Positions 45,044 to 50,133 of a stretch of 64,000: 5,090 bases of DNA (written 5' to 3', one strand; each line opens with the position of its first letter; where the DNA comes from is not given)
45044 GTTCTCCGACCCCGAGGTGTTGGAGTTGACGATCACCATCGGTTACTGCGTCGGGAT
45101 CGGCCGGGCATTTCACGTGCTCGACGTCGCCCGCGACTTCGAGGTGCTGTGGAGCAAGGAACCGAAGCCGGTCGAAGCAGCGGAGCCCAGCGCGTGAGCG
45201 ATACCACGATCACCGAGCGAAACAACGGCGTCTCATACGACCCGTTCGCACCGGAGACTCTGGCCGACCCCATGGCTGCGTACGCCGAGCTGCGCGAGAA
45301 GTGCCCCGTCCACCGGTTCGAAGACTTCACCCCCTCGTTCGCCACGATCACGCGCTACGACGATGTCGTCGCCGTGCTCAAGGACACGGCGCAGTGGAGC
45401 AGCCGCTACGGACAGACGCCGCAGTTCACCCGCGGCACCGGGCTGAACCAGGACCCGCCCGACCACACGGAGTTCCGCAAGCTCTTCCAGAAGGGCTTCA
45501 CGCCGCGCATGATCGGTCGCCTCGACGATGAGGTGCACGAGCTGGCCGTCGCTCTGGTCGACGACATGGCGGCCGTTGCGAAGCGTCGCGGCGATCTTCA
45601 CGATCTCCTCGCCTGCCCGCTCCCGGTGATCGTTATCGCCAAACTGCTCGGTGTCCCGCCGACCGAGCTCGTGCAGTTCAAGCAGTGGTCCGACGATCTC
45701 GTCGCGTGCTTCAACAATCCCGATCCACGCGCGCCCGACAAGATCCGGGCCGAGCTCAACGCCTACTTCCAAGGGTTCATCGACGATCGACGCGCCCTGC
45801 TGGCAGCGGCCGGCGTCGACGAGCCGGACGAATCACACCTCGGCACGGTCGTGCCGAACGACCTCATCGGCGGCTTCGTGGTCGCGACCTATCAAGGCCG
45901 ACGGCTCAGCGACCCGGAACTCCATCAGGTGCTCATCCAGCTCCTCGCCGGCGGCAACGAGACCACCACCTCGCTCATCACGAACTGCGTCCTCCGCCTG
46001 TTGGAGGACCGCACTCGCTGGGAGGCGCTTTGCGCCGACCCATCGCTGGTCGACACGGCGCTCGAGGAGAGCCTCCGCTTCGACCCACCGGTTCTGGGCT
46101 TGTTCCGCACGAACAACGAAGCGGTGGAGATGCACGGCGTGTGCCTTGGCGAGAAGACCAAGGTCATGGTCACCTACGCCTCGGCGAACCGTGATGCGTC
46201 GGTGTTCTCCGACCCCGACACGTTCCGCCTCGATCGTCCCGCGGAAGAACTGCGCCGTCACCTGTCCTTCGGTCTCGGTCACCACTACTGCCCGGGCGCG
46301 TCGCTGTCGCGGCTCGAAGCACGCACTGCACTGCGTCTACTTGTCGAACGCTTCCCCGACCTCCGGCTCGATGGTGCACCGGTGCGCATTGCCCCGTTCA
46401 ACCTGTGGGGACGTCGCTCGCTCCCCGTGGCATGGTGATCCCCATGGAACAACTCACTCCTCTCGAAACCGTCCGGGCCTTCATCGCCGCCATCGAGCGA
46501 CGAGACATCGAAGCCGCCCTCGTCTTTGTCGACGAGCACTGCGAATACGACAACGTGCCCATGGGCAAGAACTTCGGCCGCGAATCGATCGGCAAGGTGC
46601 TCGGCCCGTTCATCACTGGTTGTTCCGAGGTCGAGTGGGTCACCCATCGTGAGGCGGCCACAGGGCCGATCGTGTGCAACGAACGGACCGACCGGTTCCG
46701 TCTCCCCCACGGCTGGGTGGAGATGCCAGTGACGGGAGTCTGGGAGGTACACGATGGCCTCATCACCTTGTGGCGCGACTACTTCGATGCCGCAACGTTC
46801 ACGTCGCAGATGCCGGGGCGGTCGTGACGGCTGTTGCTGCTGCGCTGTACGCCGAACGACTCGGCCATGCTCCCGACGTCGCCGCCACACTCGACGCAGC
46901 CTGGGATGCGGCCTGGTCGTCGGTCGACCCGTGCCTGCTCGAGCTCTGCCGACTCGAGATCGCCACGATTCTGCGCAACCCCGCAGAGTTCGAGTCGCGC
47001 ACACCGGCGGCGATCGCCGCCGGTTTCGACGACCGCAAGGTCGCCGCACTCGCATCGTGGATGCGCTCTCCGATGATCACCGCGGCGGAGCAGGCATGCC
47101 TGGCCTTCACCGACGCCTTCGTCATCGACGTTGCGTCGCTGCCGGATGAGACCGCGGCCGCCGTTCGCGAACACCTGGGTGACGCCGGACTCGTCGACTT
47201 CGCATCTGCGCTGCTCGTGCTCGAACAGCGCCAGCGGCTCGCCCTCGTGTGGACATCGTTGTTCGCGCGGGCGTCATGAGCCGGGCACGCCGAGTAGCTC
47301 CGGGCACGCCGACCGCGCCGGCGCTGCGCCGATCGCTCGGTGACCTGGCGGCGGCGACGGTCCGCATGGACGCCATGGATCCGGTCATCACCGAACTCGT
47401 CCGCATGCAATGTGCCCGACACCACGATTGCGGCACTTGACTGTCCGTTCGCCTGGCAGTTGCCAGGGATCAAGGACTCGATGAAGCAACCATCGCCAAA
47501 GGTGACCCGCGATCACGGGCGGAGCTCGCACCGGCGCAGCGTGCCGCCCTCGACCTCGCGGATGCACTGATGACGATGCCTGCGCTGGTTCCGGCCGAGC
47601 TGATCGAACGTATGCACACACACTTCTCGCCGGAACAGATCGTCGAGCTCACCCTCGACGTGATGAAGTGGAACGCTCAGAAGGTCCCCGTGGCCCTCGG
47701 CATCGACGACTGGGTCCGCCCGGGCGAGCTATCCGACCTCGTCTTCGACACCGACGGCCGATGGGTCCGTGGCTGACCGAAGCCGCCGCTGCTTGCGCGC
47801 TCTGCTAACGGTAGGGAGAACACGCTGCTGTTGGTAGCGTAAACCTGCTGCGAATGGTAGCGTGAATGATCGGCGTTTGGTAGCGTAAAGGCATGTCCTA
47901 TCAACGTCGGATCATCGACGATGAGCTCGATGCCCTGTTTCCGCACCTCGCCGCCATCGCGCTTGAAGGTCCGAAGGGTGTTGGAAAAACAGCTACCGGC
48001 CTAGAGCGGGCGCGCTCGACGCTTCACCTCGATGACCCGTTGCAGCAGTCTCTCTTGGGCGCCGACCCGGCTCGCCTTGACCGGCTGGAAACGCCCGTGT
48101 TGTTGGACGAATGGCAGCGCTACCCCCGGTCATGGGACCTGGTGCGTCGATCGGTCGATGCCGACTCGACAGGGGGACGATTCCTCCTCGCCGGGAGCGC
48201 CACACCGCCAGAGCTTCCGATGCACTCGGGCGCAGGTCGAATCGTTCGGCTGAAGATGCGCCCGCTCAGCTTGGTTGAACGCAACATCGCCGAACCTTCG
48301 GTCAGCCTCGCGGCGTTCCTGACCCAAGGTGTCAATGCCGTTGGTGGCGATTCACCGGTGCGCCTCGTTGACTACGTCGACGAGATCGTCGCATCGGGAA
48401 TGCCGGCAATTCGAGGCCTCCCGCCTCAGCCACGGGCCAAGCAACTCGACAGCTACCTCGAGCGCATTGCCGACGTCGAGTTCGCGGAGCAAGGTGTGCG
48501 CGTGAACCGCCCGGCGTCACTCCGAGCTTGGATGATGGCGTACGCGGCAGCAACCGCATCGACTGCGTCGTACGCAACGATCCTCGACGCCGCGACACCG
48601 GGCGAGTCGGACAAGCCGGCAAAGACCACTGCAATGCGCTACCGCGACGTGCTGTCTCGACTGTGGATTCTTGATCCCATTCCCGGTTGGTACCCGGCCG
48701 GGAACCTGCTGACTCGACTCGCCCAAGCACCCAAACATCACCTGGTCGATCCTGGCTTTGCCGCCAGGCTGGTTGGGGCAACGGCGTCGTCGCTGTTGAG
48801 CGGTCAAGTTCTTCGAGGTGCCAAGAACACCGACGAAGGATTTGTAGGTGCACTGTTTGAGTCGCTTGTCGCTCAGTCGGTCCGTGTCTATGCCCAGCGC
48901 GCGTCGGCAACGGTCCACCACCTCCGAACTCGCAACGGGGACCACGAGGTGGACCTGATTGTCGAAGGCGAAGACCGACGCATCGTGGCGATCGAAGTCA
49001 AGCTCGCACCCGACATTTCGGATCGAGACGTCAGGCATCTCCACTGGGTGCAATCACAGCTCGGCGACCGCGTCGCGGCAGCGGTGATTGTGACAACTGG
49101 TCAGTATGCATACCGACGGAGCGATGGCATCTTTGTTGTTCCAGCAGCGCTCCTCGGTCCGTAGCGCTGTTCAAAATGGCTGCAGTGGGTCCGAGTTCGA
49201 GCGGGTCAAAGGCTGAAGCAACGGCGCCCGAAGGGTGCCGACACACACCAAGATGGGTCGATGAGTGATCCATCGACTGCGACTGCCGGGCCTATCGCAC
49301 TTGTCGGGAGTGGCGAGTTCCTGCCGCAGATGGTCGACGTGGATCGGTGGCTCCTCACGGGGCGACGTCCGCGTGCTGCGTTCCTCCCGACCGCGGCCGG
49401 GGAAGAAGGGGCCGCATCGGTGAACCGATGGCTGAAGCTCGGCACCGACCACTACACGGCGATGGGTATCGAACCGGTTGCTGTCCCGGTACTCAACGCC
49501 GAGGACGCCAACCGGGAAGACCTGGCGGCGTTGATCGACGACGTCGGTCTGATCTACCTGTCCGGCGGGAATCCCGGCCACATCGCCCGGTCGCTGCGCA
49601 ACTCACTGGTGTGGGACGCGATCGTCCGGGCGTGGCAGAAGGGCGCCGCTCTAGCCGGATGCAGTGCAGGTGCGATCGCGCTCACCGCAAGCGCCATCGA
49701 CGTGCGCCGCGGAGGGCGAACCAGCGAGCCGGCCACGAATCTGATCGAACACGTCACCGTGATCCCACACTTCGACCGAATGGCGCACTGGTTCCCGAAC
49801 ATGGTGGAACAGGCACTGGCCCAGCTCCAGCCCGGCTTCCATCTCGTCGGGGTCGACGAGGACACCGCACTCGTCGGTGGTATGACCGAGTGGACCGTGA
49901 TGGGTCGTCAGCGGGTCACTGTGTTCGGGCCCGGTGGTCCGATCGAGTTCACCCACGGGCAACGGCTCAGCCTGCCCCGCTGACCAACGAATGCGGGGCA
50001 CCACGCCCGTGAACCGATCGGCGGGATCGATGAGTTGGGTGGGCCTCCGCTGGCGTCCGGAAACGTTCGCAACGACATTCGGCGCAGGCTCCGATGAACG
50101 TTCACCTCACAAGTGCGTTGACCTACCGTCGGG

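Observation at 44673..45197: CMD/AhpD-family gene with TGA at the CxxC second-Cys position plus a downstream hairpin: candidate CxxU selenoprotein (1)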

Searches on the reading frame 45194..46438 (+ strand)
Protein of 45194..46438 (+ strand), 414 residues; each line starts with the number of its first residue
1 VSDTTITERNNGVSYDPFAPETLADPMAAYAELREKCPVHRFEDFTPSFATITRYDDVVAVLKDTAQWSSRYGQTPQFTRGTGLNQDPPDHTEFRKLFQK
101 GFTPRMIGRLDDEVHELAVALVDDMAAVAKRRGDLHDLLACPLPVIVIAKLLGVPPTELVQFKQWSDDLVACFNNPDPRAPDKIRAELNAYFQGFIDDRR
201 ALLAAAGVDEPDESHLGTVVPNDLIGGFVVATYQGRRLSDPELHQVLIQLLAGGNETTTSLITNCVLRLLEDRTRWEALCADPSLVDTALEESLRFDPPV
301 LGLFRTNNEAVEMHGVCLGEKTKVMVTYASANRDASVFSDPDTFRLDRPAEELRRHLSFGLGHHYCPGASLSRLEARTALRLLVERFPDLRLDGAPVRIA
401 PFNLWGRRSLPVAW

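Call 34: search_protein_families(library=pfam, proteins=[window:45194-46438:+], max_evalue=0.001)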
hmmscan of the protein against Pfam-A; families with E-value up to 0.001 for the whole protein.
window:45194-46438:+ (414 aa): 1 family
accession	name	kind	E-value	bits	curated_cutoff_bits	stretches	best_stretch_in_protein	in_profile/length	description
PF00067.27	p450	-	1.3e-27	97.2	22.8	1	30-387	26-432/462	Cytochrome P450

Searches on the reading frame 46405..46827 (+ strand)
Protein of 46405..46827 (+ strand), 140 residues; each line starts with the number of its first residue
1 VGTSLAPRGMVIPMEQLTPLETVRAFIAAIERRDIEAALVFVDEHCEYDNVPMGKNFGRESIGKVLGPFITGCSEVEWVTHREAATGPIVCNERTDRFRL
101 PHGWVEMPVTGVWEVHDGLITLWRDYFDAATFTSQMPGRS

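Call 34: search_protein_families(library=pfam, proteins=[window:46405-46827:+], max_evalue=0.001)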
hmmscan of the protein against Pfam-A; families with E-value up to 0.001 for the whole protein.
window:46405-46827:+ (140 aa): 2 families
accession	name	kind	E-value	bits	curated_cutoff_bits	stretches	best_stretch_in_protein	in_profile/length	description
PF07858.18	LEH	-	4.8e-29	101.6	24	1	19-136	3-120/122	Limonene-1,2-epoxide hydrolase catalytic domain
PF12680.13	SnoaL_2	-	3.2e-09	37.8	27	1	23-122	1-101/102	SnoaL-like domain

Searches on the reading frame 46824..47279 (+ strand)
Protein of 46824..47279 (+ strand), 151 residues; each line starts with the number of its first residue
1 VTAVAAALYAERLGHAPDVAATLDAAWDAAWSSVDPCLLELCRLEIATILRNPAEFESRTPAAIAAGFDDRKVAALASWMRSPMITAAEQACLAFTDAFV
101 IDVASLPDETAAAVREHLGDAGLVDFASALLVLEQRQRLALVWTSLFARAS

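Call 34: search_protein_families(library=pfam, proteins=[window:46824-47279:+], max_evalue=0.001)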
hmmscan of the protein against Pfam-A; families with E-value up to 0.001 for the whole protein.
window:46824-47279:+ (151 aa): 1 family
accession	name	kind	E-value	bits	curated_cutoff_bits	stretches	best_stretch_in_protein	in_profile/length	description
PF02627.25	CMD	-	0.00021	21.6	23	1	18-97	2-83/84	Carboxymuconolactone decarboxylase family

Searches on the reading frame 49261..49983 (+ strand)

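Call 34: search_protein_families(library=pfam, proteins=[window:49261-49983:+], max_evalue=0.001)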
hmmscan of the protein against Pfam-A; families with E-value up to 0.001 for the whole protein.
window:49261-49983:+ (240 aa): 1 family
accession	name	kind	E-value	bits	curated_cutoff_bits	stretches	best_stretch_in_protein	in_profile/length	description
PF03575.23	Peptidase_S51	-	8.2e-18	65.3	23.9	1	31-205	25-197/206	Peptidase family S51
